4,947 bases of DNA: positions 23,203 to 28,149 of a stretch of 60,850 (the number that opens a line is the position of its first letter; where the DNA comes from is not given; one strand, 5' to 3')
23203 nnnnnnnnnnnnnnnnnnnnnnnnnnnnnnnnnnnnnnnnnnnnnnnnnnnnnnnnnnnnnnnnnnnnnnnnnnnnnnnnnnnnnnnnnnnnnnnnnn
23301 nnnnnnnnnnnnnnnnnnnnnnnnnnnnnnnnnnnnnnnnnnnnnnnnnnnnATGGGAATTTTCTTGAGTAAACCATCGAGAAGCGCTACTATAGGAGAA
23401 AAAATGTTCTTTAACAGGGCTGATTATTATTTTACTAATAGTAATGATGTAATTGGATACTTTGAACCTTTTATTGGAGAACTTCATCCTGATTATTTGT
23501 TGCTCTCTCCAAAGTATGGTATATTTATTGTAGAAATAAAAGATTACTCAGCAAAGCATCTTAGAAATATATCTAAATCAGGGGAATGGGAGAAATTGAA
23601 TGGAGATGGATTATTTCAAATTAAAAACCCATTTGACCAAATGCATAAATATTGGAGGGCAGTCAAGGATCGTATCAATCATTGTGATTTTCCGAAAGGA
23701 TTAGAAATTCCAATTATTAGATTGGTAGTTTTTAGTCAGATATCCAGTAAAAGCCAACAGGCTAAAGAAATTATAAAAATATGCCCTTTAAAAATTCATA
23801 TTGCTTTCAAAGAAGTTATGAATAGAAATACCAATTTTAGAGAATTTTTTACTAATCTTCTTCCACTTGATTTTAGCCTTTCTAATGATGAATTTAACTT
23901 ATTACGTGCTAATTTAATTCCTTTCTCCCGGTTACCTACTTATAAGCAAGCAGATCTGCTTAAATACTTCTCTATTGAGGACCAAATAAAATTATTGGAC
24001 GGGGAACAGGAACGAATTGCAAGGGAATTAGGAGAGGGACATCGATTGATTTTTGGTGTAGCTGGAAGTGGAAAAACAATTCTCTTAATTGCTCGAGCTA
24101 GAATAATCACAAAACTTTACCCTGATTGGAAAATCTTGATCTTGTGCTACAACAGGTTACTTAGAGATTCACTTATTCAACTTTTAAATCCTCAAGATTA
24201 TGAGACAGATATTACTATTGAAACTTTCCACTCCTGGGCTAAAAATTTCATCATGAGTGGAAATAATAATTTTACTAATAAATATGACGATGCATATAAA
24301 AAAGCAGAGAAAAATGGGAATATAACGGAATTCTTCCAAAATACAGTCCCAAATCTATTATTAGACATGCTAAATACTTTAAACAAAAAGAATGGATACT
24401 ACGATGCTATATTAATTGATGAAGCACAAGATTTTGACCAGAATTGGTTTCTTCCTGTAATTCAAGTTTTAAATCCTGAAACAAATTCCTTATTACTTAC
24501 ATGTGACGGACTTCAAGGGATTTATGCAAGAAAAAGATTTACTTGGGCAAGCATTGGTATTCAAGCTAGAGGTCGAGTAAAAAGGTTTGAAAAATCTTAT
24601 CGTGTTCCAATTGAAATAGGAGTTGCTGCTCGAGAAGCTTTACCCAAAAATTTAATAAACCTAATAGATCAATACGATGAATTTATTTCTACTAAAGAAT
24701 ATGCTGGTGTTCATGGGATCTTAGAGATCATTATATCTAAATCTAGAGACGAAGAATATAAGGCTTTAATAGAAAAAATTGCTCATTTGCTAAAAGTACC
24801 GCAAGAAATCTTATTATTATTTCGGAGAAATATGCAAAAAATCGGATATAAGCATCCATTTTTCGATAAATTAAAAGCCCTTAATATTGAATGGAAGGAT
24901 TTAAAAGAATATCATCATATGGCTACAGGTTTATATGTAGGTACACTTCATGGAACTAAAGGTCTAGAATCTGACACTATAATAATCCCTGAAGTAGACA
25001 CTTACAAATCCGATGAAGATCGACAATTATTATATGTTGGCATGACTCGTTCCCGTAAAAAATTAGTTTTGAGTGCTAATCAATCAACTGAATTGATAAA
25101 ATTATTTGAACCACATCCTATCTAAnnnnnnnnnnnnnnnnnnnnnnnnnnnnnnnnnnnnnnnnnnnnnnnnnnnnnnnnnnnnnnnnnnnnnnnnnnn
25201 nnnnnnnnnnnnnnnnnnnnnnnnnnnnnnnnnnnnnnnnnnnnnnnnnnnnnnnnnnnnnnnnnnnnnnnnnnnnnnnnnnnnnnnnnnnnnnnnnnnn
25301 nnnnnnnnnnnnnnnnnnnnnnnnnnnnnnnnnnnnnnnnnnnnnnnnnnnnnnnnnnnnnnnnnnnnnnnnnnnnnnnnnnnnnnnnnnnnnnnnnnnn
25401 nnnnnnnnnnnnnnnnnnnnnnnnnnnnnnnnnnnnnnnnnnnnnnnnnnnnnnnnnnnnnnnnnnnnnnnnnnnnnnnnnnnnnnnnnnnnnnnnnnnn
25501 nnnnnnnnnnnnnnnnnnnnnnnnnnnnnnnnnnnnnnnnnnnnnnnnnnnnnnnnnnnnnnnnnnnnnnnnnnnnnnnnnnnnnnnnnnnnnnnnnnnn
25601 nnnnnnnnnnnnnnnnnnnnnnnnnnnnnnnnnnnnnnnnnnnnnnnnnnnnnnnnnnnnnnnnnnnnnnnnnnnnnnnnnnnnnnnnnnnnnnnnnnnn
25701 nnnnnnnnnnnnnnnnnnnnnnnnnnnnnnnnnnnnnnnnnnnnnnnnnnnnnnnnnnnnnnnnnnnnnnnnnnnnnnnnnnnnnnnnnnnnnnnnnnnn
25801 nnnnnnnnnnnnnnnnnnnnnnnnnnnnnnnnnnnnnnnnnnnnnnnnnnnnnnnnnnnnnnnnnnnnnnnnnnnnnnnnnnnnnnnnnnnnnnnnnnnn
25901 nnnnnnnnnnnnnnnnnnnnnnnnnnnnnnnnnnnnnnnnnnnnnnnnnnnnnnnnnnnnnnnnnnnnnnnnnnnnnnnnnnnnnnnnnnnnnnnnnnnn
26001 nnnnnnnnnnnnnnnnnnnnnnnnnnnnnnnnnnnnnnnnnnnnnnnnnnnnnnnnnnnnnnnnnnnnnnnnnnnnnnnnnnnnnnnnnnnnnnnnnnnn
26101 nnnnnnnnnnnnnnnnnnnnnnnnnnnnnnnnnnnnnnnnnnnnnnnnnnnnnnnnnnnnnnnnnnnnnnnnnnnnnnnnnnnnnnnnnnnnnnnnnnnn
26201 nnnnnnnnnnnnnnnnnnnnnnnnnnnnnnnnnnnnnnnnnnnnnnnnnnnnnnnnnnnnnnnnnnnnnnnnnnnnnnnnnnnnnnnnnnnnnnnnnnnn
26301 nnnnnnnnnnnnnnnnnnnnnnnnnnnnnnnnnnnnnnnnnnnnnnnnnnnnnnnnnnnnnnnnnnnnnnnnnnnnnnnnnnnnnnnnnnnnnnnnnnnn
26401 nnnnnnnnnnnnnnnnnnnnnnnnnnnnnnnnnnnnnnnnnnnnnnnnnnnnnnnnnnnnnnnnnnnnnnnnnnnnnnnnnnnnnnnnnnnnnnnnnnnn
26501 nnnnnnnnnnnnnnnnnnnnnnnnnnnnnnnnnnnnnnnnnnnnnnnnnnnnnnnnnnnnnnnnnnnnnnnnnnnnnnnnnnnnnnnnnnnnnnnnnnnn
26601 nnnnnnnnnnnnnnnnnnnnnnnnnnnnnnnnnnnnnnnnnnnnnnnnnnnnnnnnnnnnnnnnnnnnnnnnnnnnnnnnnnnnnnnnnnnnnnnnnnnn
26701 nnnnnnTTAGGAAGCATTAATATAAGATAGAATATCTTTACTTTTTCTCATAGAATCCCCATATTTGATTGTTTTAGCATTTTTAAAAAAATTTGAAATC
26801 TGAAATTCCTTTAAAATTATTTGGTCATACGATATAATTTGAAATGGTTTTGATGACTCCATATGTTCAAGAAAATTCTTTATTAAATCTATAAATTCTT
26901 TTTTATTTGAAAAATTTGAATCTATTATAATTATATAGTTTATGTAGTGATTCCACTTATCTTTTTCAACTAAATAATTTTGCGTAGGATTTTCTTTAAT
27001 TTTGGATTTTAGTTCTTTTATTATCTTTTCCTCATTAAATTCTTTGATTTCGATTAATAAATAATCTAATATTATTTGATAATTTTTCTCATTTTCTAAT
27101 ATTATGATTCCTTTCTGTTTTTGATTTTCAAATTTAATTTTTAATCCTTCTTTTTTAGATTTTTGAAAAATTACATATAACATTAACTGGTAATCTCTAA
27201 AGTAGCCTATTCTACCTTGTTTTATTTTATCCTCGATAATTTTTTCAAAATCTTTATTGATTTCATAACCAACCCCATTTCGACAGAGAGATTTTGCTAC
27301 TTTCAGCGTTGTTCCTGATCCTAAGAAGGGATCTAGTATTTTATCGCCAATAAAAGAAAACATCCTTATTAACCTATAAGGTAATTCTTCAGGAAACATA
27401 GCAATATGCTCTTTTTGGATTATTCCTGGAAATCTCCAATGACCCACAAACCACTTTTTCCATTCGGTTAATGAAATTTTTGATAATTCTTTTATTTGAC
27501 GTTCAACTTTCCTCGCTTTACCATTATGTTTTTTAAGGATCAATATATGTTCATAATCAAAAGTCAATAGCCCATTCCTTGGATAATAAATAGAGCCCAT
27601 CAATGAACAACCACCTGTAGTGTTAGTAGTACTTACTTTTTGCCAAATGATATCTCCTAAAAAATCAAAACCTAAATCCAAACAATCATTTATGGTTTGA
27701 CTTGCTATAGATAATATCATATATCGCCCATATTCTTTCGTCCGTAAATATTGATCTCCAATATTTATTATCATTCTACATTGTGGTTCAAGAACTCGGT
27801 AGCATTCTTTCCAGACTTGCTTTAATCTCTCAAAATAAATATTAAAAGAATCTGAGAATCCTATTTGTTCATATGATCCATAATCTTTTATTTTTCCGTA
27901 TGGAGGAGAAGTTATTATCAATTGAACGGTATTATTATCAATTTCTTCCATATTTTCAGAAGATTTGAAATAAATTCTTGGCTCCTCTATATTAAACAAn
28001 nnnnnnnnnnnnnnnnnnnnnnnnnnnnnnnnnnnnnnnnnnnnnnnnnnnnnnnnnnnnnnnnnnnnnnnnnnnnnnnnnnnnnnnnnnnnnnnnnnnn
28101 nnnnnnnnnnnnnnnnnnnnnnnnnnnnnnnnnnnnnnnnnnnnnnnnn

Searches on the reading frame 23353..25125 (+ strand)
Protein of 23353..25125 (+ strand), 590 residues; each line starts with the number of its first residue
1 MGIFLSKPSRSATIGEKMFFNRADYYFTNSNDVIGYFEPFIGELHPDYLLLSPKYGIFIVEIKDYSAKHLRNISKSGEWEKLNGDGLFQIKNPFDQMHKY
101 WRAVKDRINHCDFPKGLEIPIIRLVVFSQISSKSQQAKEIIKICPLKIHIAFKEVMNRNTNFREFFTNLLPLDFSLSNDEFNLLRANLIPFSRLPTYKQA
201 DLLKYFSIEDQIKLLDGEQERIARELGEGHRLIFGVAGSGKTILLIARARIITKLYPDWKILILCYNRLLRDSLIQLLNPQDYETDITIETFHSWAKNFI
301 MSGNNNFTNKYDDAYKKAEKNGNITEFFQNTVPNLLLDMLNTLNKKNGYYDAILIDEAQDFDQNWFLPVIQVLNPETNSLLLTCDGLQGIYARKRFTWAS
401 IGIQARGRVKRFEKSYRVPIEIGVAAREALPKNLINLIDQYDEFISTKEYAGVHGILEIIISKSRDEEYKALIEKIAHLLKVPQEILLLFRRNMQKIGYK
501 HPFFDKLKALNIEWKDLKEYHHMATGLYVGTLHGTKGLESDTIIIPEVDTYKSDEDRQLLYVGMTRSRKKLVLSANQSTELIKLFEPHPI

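Call 43: search_protein_families(library=pfam, proteins=[window:23353-25125:+], max_evalue=0.0001)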
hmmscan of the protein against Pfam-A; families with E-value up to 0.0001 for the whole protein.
window:23353-25125:+ (590 aa): 6 families
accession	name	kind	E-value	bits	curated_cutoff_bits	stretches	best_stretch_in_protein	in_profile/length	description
PF13538.12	UvrD_C_2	-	4.3e-11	43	27.4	1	527-573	2-51/52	UvrD-like helicase C-terminal domain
PF00580.27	UvrD-helicase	-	2.4e-10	41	23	1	218-318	4-108/271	UvrD/REP helicase N-terminal domain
PF08378.17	NERD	-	3.2e-10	40.9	22.1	1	45-128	38-111/111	Nuclease-related domain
PF13361.12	UvrD_C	-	5.1e-10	39.7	25.6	1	456-577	231-349/350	UvrD-like helicase C-terminal domain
PF01443.25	Viral_helicase1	-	9.4e-08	32.6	21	0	517-573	171-226/228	Viral superfamily 1 RNA helicase core domain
PF13245.12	AAA_19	-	2.4e-07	31.4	25.1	1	222-392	5-132/134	AAA domain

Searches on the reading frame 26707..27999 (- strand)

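Call 43: search_protein_families(library=pfam, proteins=[window:26707-27999:-], max_evalue=0.0001)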
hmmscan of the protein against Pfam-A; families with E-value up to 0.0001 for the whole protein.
window:26707-27999:- (430 aa): 1 family
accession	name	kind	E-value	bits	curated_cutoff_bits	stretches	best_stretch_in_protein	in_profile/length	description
PF01555.25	N6_N4_Mtase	-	2e-41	142.8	26.7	1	25-256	1-220/221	DNA methylase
